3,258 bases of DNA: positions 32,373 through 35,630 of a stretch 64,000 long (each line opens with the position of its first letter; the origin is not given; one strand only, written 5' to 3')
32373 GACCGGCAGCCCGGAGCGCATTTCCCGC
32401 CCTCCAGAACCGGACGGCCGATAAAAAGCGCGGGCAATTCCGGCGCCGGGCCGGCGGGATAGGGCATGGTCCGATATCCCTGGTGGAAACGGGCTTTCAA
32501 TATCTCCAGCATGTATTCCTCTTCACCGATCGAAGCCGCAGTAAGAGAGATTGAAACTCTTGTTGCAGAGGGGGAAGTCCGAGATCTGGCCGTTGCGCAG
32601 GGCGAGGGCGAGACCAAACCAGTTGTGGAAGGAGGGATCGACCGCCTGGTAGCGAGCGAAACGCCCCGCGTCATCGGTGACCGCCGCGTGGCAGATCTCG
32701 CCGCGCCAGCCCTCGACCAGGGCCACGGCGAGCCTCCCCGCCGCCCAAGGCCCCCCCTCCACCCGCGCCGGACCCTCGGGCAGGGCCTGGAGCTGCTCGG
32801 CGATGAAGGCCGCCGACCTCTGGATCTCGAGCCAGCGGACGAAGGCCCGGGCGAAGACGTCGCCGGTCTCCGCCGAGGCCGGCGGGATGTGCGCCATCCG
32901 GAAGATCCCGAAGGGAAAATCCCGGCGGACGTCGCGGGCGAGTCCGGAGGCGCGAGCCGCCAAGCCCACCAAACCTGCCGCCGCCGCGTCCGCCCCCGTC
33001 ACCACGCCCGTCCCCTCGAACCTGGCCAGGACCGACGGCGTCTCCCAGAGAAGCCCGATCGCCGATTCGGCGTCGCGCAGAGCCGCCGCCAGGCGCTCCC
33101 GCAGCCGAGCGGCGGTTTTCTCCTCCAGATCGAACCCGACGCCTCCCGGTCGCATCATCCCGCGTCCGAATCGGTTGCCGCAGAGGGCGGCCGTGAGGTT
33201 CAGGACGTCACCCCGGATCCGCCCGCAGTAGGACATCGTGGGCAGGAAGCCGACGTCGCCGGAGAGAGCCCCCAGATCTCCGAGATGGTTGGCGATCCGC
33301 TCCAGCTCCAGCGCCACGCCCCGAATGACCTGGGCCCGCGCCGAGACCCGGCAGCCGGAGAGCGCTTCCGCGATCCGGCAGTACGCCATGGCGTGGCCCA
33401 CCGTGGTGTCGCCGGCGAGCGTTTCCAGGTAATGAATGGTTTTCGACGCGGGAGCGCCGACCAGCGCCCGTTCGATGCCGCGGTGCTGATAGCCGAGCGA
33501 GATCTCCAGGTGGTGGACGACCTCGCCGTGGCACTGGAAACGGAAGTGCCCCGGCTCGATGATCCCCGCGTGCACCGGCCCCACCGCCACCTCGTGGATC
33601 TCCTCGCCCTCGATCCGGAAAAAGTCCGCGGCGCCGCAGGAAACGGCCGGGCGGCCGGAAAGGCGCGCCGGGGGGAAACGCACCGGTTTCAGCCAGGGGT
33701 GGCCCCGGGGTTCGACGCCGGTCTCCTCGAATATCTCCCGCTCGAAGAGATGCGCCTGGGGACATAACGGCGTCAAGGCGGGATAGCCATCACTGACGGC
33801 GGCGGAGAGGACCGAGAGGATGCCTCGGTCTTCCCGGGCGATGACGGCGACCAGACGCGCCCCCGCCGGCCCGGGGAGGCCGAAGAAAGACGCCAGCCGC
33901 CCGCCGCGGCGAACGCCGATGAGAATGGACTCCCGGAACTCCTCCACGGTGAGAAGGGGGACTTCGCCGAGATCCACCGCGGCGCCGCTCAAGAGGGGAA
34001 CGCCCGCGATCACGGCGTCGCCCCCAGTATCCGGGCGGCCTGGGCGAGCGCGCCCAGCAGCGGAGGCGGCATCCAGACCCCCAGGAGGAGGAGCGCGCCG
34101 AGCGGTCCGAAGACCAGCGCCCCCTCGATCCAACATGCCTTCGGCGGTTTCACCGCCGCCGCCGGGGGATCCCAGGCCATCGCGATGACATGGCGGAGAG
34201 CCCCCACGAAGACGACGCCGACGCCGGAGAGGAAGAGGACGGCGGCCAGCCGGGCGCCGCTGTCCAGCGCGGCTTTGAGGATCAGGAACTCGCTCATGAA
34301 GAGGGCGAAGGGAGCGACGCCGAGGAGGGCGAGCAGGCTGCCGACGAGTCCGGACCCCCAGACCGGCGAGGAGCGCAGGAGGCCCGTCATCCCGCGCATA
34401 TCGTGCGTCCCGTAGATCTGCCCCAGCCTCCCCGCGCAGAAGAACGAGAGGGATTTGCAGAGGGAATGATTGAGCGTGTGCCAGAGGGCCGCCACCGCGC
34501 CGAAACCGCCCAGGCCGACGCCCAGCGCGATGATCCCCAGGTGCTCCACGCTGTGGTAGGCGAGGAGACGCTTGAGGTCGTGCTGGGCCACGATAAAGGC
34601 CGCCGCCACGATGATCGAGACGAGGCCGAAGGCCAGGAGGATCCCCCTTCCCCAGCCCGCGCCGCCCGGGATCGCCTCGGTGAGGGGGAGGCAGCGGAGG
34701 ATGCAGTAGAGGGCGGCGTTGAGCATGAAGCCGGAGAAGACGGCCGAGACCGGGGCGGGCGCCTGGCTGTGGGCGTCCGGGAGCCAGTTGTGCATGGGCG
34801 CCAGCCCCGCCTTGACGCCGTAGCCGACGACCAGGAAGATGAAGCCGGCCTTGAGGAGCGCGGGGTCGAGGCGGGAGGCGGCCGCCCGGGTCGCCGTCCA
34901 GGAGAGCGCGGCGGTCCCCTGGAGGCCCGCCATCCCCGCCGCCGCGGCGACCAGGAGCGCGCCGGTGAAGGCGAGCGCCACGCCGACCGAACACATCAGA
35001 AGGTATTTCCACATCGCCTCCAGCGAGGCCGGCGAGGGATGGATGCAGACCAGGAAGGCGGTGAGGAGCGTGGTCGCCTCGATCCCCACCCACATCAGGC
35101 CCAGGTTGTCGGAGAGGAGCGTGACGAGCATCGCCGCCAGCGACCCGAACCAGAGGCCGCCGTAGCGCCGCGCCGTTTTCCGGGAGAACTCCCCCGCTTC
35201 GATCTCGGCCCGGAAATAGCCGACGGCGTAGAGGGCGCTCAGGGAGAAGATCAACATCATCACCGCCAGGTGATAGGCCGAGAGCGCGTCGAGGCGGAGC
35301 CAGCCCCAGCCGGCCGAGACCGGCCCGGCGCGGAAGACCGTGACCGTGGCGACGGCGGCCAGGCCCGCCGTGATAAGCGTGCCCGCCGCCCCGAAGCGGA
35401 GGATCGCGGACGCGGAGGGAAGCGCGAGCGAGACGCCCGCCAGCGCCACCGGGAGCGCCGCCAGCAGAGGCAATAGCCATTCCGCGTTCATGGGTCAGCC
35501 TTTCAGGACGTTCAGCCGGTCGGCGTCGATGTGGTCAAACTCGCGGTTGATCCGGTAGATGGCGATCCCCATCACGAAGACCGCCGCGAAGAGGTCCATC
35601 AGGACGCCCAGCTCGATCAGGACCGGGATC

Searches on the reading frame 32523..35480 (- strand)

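Call 11: search_protein_families(library=pfam, proteins=[window:32523-35480:-], max_evalue=0.001)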
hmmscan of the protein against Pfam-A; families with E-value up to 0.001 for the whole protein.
window:32523-35480:- (985 aa): 2 families
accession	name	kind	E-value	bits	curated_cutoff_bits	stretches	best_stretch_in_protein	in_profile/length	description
PF00346.24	Complex1_49kDa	-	3.1e-36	125.3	24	1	742-908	1-167/271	Respiratory-chain NADH dehydrogenase, 49 Kd subunit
PF00329.25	Complex1_30kDa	-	5.9e-05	24.1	22.5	1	564-603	67-106/124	Respiratory-chain NADH dehydrogenase, 30 Kd subunit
